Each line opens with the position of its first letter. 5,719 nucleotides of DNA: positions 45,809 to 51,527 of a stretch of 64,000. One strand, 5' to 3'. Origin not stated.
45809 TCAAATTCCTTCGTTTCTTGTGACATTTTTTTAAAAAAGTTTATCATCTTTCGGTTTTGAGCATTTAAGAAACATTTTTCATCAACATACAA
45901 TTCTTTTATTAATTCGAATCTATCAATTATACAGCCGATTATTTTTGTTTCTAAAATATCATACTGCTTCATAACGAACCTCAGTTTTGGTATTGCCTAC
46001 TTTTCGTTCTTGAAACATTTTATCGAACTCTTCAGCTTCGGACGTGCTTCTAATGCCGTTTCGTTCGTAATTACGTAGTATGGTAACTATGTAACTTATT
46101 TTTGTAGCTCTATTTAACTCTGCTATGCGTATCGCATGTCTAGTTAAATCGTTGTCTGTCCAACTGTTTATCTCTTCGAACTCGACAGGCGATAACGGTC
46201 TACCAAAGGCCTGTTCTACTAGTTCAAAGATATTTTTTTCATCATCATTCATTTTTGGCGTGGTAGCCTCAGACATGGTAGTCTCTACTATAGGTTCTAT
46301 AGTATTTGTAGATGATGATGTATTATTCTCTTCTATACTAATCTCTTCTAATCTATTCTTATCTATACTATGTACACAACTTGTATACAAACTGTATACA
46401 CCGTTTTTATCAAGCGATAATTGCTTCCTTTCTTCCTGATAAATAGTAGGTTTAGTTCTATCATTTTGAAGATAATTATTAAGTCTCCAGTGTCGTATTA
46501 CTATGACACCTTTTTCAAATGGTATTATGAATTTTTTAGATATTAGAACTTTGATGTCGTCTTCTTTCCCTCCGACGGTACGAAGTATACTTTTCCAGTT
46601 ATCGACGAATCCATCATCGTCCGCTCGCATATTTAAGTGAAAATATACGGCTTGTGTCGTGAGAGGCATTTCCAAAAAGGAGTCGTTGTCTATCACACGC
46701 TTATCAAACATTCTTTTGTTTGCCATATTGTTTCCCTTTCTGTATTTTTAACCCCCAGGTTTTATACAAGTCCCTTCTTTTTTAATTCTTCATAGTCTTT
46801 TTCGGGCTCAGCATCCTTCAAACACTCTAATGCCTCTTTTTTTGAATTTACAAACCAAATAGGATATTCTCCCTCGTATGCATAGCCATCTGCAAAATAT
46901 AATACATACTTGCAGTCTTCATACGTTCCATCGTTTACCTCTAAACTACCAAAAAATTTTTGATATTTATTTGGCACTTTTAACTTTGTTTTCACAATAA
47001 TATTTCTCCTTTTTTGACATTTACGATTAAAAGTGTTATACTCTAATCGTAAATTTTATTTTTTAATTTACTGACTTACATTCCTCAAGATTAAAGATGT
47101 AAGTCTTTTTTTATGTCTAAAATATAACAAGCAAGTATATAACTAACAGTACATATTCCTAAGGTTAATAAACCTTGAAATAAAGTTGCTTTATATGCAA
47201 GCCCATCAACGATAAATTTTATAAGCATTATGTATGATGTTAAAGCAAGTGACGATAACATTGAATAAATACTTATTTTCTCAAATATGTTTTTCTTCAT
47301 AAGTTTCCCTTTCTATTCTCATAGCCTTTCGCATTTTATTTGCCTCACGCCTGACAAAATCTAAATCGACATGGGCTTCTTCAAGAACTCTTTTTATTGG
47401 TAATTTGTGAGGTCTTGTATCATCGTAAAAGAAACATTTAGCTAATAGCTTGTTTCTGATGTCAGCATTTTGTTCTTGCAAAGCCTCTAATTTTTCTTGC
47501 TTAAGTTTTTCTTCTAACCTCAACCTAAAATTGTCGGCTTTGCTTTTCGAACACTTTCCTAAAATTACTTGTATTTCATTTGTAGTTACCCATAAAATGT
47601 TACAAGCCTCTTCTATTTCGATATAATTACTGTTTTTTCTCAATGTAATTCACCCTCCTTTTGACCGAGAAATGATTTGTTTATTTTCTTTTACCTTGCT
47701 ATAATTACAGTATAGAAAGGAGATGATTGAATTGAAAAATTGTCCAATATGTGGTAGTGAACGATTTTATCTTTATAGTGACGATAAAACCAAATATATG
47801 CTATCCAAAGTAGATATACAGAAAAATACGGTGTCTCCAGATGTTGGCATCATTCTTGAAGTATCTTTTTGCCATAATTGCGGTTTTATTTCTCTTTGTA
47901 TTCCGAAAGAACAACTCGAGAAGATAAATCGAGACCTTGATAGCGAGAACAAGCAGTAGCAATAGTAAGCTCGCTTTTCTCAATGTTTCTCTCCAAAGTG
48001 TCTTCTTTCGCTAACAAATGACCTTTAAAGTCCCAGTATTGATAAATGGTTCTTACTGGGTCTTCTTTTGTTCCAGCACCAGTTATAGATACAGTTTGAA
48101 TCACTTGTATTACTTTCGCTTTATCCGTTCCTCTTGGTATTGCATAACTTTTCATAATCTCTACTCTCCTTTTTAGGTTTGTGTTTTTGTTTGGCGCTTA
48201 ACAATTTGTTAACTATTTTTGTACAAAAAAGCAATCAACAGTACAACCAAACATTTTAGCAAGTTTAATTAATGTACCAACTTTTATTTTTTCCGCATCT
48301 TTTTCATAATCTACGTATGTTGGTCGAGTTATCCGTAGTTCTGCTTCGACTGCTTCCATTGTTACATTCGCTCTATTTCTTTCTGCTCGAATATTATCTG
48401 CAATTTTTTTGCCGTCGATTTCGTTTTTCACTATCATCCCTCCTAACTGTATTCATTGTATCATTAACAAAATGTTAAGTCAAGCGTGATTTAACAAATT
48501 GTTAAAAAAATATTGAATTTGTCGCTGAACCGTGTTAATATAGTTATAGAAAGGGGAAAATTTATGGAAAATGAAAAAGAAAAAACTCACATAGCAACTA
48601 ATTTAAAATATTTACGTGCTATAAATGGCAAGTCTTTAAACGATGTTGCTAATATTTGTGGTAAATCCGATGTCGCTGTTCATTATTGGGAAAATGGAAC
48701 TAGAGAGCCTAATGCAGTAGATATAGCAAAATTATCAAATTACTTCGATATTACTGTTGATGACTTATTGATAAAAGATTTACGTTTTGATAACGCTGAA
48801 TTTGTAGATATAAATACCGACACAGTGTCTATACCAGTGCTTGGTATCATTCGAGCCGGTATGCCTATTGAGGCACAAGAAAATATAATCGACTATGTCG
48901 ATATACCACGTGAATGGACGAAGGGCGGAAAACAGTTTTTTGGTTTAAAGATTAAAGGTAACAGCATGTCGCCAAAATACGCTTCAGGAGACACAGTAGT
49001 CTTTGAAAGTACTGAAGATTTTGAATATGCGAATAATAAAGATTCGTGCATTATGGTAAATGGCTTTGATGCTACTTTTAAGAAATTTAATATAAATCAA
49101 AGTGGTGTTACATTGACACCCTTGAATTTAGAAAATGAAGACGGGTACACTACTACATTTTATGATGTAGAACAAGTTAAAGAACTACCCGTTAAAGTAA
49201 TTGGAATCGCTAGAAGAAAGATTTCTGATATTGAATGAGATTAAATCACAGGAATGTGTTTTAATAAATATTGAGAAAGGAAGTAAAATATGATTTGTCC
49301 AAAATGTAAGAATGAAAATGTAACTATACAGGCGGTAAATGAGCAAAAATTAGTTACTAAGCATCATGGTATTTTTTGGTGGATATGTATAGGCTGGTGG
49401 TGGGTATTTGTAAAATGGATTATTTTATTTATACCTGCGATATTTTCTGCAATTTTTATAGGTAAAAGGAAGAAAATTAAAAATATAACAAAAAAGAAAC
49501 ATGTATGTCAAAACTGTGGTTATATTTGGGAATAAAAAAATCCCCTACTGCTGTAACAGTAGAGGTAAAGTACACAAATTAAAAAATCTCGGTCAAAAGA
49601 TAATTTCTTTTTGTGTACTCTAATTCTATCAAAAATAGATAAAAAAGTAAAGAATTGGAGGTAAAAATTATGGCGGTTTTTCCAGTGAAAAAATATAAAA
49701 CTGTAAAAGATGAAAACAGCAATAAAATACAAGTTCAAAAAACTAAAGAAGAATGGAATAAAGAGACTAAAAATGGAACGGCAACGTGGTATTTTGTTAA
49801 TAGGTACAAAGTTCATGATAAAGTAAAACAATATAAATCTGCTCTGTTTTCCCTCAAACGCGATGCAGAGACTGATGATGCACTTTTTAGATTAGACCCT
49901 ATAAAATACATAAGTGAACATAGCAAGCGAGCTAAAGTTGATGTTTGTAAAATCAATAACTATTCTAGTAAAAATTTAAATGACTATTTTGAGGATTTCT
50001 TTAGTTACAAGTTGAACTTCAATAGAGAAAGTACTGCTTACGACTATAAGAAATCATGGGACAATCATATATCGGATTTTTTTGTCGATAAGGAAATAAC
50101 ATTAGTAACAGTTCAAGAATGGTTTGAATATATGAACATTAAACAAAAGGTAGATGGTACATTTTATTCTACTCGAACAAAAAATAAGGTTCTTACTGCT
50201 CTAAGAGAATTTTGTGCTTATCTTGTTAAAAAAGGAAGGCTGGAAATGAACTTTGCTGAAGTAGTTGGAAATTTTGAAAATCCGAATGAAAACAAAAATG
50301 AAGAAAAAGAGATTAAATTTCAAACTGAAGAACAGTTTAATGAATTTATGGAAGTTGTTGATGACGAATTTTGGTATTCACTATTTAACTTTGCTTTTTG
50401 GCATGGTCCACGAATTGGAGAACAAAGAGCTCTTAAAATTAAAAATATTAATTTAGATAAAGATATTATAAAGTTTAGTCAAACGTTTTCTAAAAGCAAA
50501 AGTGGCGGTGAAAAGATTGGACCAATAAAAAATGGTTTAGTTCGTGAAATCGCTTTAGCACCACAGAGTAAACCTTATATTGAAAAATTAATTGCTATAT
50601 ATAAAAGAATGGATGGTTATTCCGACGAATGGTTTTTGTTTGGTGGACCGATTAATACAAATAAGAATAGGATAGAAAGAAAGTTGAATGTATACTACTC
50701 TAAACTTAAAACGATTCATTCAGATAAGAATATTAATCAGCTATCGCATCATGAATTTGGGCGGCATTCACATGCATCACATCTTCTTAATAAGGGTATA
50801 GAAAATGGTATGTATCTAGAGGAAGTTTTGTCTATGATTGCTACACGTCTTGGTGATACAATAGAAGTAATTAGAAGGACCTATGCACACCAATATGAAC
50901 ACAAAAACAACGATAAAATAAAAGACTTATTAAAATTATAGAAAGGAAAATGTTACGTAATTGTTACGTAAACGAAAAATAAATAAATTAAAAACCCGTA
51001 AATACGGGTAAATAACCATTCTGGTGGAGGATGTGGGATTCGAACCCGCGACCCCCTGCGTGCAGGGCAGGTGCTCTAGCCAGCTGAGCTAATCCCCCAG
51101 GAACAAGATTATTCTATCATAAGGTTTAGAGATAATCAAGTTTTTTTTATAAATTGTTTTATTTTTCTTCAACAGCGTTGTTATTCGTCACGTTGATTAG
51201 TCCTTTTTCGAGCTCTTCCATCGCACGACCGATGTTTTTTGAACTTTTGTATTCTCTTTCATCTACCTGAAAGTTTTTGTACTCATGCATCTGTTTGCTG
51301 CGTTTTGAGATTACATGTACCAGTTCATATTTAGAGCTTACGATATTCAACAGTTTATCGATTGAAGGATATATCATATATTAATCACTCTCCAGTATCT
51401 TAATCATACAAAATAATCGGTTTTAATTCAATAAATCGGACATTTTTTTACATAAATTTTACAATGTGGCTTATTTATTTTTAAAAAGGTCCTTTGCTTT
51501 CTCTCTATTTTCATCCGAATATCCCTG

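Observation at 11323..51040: About 39.7-kb siphovirus-type prophage integrated into the 3' end of tRNA-Ala(UGC), bounded by an exact 24-bp att core repeat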

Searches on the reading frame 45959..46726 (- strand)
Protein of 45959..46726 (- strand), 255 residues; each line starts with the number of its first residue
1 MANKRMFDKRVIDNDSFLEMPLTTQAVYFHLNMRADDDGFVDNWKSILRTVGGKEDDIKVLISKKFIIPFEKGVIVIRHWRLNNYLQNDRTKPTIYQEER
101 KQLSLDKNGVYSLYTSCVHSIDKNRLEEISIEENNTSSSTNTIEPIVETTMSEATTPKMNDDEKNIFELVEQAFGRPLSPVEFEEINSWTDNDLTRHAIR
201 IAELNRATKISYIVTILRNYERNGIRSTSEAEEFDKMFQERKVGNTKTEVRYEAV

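Call 10: search_protein_families(library=phrogs, proteins=[window:45959-46726:-])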
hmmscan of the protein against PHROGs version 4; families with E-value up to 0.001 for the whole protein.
window:45959-46726:- (255 aa): 11 families
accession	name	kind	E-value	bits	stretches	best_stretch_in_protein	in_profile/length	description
phrog_5708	-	DNA, RNA and nucleotide metabolism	2.5e-60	205.7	1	1-241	1-244/263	DnaD-like helicase loader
phrog_8489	-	DNA, RNA and nucleotide metabolism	5.4e-57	195.1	1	1-166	1-162/296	DnaD-like helicase loader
phrog_1163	-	unknown function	1.2e-30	108.1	1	1-176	8-188/273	-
phrog_186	-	DNA, RNA and nucleotide metabolism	5.6e-20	73.2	1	58-247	83-257/308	DnaD-like helicase loader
phrog_10469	-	DNA, RNA and nucleotide metabolism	1.5e-14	55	1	1-142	1-164/305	DnaD-like helicase loader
phrog_4016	-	DNA, RNA and nucleotide metabolism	1.1e-11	45.8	1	135-243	4-115/159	replication initiation protein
phrog_6493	-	DNA, RNA and nucleotide metabolism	1.5e-10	41.9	1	120-243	112-233/261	DnaD-like helicase loader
phrog_25773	-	DNA, RNA and nucleotide metabolism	1.5e-08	35.8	1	163-242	57-141/171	replication initiation protein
phrog_19120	-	unknown function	2.9e-08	34.8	1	162-230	2-75/126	-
phrog_6251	-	DNA, RNA and nucleotide metabolism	7.9e-06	26.6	1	123-246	154-278/284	replisome organizer DnaA-like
phrog_29927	-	DNA, RNA and nucleotide metabolism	0.00023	22.4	1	127-246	7-130/142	replication initiation protein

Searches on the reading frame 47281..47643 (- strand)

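Call 10: search_protein_families(library=phrogs, proteins=[window:47281-47643:-])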
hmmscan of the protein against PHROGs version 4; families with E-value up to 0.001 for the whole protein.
window:47281-47643:- (120 aa): 0 families

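Call 83: search_protein_families(library=pfam, proteins=[window:47281-47643:-], max_evalue=1)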
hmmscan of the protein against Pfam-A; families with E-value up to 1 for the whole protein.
window:47281-47643:- (120 aa): 2 families
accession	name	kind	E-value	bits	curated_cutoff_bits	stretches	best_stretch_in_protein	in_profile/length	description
PF02861.25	Clp_N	-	0.021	15.4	20.7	1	83-105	30-52/53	Clp amino terminal domain, pathogenicity island component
PF06785.16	UPF0242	-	0.069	13.6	33.5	1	22-109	83-167/194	Uncharacterised protein family (UPF0242) N-terminus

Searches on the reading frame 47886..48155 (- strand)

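Call 48: search_protein_families(library=phrogs, proteins=[window:47886-48155:-], max_evalue=0.01)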
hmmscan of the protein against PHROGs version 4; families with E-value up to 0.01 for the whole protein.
window:47886-48155:- (89 aa): 1 family
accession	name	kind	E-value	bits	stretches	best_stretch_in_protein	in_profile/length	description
phrog_14088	-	unknown function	3.1e-14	53.5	1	7-52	4-49/56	-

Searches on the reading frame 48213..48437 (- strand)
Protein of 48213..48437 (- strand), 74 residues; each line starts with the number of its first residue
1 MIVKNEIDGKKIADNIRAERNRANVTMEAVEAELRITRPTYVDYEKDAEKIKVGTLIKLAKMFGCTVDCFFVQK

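Call 10: search_protein_families(library=phrogs, proteins=[window:48213-48437:-])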
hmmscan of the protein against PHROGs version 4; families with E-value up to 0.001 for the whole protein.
window:48213-48437:- (74 aa): 6 families
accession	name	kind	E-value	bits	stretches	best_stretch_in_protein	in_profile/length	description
phrog_8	-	transcription regulation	2.4e-07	31.5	1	10-68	75-133/346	transcriptional regulator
phrog_3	-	transcription regulation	3e-07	31.6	1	9-71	86-146/430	transcriptional repressor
phrog_4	-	transcription regulation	4.5e-05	23.6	1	9-68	134-189/400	transcriptional repressor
phrog_7241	-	transcription regulation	7.6e-05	23.8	1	2-68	55-118/122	transcriptional regulator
phrog_1373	-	transcription regulation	0.00033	21.7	1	12-72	64-124/166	transcriptional regulator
phrog_2439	-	transcription regulation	0.00054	19.9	1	13-73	9-69/367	transcriptional regulator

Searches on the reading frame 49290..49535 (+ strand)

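Call 48: search_protein_families(library=phrogs, proteins=[window:49290-49535:+], max_evalue=0.01)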
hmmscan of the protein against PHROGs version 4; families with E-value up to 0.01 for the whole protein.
window:49290-49535:+ (81 aa): 1 family
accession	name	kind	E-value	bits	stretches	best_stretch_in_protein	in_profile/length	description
phrog_3845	-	unknown function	0.0036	18.2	1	2-81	156-213/216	-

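Call 49: search_protein_families(library=padloc, proteins=[window:49290-49535:+], max_evalue=0.01)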
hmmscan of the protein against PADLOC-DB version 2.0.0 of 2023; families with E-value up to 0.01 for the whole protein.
window:49290-49535:+ (81 aa): 0 families

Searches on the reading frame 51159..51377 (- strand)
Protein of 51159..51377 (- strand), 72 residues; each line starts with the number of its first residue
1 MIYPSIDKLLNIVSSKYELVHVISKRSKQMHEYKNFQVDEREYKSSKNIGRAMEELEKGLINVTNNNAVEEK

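Call 15: search_protein_families(library=pfam, proteins=[window:51159-51377:-])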
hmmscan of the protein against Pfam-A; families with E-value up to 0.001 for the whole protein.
window:51159-51377:- (72 aa): 1 family
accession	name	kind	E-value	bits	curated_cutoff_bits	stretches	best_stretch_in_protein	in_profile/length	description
PF01192.27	RNA_pol_Rpb6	-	8.8e-12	45.3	26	1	8-62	1-52/53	RNA polymerase Rpb6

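Call 16: find_encoding_contigs(protein=window:51159-51377:-, flank=10000, max_places=10)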
Protein window:51159-51377:- (72 aa): 18 contigs read that carry it; 10 places shown.
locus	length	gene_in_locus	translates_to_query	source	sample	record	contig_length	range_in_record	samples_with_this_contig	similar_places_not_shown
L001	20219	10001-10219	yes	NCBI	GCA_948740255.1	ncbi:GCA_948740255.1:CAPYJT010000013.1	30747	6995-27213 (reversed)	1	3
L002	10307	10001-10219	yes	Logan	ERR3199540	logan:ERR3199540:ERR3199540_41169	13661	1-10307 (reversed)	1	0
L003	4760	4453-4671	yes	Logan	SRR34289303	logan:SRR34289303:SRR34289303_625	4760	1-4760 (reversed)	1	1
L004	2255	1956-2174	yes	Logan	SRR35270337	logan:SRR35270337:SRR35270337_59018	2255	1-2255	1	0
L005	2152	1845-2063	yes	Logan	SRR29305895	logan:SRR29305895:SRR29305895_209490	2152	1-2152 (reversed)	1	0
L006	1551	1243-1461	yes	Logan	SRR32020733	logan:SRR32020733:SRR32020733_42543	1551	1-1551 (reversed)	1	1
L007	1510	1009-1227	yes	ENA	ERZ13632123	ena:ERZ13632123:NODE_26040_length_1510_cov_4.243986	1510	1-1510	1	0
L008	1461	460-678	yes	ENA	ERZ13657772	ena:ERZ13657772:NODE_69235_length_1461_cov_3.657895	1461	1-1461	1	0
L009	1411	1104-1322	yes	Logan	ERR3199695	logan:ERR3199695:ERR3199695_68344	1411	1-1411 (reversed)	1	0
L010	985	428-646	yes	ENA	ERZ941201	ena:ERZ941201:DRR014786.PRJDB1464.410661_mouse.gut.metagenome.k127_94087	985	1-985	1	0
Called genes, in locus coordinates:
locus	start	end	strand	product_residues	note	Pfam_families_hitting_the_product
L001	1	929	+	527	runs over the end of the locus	PF11611:DUF4352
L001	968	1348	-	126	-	PF09671:Spore_GerQ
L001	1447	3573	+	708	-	PF02861:Clp_N, PF23569:NBD_SMAX1 (weak), PF00004:AAA, PF17871:AAA_lid_9, PF00158:Sigma54_activat, PF00004:AAA, PF07724:AAA_2, PF07728:AAA_5, +11 more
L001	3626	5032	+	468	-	PF01406:tRNA-synt_1e, PF09334:tRNA-synt_1g (weak), PF09190:DALR_2 (weak)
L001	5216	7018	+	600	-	PF00009:GTP_EFTU, PF01926:MMR_HSR1, PF22042:EF-G_D2 (weak), PF03144:GTP_EFTU_D2, PF00679:EFG_C, PF21018:BipA_C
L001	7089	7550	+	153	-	-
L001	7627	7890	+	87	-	-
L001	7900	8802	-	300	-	PF04055:Radical_SAM, PF16199:Radical_SAM_C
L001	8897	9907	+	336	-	PF20456:DUF6709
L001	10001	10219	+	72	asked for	PF01192:RNA_pol_Rpb6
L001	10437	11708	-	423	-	PF00589:Phage_integrase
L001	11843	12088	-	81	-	-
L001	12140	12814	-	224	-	PF01381:HTH_3, PF12844:HTH_19 (weak), PF00717:Peptidase_S24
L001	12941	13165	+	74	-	PF01381:HTH_3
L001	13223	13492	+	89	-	-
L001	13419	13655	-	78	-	-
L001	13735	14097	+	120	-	-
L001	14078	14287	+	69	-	-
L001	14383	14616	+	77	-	-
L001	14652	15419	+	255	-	PF07261:DnaB_2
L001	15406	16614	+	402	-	PF06745:ATPase (faint), PF03796:DnaB_C, PF13481:AAA_25 (faint)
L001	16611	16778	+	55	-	-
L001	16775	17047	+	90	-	-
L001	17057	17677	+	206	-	PF04404:ERF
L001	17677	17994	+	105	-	-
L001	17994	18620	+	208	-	PF12705:PDDEXK_1 (faint)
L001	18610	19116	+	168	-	-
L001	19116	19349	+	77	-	-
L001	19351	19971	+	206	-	PF19789:DUF6273 (weak)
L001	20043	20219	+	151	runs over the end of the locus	PF00436:SSB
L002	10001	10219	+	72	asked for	PF01192:RNA_pol_Rpb6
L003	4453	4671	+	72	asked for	PF01192:RNA_pol_Rpb6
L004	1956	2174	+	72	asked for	PF01192:RNA_pol_Rpb6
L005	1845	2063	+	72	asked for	PF01192:RNA_pol_Rpb6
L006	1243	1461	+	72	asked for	PF01192:RNA_pol_Rpb6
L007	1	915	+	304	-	?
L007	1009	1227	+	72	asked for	PF01192:RNA_pol_Rpb6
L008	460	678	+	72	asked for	PF01192:RNA_pol_Rpb6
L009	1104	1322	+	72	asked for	PF01192:RNA_pol_Rpb6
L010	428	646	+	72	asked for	PF01192:RNA_pol_Rpb6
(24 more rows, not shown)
